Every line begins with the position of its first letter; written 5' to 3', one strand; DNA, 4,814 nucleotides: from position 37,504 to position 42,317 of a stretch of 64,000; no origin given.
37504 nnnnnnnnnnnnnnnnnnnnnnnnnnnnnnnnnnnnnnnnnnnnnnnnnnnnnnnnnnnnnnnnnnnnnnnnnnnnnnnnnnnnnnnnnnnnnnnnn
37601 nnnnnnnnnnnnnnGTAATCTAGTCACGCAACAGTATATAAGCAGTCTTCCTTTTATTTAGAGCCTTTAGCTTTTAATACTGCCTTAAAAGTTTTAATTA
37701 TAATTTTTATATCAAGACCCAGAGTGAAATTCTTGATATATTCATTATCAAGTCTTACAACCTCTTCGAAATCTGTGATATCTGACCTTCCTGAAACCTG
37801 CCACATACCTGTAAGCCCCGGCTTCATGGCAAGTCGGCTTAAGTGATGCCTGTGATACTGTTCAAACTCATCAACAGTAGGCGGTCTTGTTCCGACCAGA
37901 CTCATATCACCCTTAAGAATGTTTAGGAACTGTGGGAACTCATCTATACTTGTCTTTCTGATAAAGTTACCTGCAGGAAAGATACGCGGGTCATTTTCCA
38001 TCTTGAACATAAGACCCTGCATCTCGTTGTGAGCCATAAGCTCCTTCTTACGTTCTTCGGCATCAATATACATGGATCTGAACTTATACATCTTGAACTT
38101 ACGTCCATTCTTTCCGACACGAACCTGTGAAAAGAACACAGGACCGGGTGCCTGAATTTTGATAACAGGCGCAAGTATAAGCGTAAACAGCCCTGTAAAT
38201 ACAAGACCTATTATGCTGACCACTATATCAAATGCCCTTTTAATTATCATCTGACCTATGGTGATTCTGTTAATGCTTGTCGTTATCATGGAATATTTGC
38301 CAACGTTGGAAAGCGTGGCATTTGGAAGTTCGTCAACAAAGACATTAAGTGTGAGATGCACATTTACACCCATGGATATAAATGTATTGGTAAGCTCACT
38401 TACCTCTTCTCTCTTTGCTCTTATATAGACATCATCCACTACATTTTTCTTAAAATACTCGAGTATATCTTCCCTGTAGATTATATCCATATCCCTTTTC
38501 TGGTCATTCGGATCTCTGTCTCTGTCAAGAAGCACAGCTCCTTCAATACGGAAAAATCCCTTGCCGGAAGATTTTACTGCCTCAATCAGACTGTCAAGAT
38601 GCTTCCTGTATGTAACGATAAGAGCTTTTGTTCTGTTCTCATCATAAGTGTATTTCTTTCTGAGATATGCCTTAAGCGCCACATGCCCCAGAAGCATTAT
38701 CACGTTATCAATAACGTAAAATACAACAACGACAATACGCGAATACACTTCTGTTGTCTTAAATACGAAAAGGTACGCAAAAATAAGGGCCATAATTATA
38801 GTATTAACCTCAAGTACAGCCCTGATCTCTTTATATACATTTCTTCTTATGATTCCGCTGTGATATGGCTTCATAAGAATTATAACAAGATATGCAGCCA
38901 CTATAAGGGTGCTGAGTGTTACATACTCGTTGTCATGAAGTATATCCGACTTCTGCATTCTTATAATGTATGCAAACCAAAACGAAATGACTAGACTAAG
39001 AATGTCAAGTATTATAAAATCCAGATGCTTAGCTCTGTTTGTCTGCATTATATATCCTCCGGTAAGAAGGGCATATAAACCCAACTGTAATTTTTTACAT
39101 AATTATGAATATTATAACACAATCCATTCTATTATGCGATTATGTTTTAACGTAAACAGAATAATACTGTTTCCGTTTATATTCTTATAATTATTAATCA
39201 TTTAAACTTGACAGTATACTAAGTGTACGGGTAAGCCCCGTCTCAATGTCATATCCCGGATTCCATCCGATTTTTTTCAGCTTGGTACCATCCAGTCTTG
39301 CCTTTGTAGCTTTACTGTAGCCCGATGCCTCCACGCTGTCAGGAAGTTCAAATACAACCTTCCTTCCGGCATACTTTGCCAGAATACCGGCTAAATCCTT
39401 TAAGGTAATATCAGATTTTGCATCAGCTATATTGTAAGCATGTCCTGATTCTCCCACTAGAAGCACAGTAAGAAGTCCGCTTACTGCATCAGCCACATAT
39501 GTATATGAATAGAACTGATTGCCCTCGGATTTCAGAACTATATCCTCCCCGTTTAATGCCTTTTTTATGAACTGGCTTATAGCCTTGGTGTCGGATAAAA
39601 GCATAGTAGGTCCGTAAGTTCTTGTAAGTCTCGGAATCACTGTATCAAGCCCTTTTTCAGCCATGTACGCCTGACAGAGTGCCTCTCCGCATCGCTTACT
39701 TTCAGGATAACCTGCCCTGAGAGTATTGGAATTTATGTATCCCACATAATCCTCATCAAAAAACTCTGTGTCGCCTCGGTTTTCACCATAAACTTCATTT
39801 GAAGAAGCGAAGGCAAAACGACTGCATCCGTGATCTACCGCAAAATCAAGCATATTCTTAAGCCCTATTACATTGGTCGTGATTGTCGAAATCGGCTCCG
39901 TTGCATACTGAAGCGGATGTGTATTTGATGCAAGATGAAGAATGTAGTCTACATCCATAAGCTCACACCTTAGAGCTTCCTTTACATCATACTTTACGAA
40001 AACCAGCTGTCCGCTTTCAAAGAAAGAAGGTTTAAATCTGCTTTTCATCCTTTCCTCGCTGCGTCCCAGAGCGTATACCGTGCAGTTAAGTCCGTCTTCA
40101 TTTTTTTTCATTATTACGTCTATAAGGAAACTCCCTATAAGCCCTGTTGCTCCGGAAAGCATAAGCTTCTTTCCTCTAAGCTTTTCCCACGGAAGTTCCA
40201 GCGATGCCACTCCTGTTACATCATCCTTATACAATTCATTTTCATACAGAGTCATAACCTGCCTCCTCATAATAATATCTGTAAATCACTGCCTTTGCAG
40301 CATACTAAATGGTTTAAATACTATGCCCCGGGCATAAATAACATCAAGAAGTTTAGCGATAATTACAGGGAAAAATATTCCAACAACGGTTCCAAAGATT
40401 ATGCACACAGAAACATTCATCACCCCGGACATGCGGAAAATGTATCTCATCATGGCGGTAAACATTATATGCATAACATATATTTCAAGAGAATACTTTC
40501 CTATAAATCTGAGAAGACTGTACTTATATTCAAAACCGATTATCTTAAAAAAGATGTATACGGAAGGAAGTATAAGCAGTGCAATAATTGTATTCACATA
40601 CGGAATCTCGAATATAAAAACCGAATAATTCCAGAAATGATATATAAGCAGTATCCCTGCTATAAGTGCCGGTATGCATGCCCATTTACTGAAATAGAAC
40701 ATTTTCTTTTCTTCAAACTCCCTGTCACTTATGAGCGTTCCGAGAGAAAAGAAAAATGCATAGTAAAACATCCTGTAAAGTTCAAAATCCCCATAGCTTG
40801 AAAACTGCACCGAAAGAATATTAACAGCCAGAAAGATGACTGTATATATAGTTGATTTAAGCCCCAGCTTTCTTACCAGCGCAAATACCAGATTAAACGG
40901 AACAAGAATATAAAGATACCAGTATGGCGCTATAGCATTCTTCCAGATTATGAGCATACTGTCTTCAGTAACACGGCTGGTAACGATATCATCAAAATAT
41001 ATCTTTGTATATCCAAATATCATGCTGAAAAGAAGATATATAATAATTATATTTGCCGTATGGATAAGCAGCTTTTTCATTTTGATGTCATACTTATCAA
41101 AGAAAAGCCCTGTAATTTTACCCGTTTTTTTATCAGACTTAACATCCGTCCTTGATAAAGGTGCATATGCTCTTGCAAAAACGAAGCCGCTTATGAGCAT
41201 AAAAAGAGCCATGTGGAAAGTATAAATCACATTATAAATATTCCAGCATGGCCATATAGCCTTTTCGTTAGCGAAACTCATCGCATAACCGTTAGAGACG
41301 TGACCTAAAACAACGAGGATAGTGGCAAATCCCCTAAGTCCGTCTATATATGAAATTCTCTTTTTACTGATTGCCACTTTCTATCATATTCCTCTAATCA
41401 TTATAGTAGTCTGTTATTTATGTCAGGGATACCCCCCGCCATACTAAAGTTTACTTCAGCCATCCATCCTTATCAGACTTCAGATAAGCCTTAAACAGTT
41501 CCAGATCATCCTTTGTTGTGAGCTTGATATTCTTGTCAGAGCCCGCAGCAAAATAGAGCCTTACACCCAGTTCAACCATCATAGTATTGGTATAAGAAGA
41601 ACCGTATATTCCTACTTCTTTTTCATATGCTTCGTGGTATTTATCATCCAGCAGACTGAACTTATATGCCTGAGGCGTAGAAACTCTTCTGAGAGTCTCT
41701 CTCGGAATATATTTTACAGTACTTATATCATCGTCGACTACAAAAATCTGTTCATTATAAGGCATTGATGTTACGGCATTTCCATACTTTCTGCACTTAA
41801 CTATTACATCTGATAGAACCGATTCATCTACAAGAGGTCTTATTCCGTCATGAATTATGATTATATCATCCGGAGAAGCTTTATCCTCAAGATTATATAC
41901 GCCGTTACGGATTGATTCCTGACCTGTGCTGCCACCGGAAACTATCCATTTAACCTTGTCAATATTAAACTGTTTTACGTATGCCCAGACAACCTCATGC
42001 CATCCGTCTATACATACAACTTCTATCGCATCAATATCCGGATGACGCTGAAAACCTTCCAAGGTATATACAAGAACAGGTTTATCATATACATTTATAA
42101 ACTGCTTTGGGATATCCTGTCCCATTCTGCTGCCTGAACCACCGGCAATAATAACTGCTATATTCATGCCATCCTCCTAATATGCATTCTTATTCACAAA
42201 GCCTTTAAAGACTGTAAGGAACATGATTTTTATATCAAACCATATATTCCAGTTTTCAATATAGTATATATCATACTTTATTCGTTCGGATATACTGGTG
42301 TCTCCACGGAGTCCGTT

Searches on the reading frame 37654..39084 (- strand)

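Call 8: search_protein_families(library=pfam, proteins=[window:37654-39084:-], max_evalue=0.001)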
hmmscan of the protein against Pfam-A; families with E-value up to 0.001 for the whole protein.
window:37654-39084:- (476 aa): 2 families
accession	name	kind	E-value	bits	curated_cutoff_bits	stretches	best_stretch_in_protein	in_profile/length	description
PF02397.22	Bac_transf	-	7.6e-67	224.7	27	1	282-471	1-179/179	Bacterial sugar transferase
PF13727.12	CoA_binding_3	-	5.4e-07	30.2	25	1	81-240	12-169/175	CoA-binding domain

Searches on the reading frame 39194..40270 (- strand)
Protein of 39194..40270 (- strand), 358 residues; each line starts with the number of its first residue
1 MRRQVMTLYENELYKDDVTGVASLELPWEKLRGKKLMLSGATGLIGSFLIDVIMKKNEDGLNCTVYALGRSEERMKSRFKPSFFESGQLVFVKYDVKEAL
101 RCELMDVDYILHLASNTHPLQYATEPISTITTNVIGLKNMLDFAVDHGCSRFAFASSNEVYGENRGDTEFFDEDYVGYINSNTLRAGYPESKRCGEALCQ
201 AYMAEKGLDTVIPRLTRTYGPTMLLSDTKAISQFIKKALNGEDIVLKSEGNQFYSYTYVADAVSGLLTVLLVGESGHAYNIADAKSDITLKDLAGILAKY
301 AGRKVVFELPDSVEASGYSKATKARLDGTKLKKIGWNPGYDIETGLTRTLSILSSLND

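Call 8: search_protein_families(library=pfam, proteins=[window:39194-40270:-], max_evalue=0.001)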
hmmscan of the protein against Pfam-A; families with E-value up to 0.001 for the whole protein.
window:39194-40270:- (358 aa): 6 families
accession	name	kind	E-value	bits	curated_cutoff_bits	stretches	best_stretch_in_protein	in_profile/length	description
PF01370.27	Epimerase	-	4.8e-41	141.2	20.9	1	38-282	3-240/240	NAD dependent epimerase/dehydratase family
PF16363.11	GDP_Man_Dehyd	-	1.7e-27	97.2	27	1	39-347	3-330/332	GDP-mannose 4,6 dehydratase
PF07993.18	NAD_binding_4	-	2.9e-13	50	20.1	1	38-220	1-209/258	Male sterility protein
PF01073.25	3Beta_HSD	-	2.5e-12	46.9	22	1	39-260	3-219/280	3-beta hydroxysteroid dehydrogenase/isomerase family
PF02719.21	Polysacc_synt_2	-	2.6e-09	37.1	20.2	1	37-158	2-129/293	Polysaccharide biosynthesis protein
PF13460.12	NAD_binding_10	-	0.00048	20.5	27.2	1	40-176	1-117/184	NAD(P)H-binding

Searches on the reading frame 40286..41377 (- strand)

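Call 8: search_protein_families(library=pfam, proteins=[window:40286-41377:-], max_evalue=0.001)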
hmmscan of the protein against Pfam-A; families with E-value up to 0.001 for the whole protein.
window:40286-41377:- (363 aa): 1 family
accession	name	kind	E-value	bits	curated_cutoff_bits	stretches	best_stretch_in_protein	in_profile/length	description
PF01757.29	Acyl_transf_3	-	1.1e-28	100.7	31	1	9-339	2-323/326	Acyltransferase domain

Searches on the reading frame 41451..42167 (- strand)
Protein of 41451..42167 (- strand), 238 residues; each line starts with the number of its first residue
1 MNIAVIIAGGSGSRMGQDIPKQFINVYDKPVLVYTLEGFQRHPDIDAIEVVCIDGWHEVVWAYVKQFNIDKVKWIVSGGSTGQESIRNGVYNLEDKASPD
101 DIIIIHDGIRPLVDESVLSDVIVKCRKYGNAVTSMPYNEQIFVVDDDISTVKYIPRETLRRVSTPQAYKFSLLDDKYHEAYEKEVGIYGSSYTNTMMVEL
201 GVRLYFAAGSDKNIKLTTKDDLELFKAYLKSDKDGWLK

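Call 8: search_protein_families(library=pfam, proteins=[window:41451-42167:-], max_evalue=0.001)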
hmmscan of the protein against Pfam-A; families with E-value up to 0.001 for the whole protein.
window:41451-42167:- (238 aa): 2 families
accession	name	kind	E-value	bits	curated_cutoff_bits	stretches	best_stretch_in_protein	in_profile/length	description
PF01128.25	IspD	-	9.9e-40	137.1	27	1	3-230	2-220/221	2-C-methyl-D-erythritol 4-phosphate cytidylyltransferase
PF12804.13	NTP_transf_3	-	3e-08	34.4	27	1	4-138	1-124/160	MobA-like NTP transferase domain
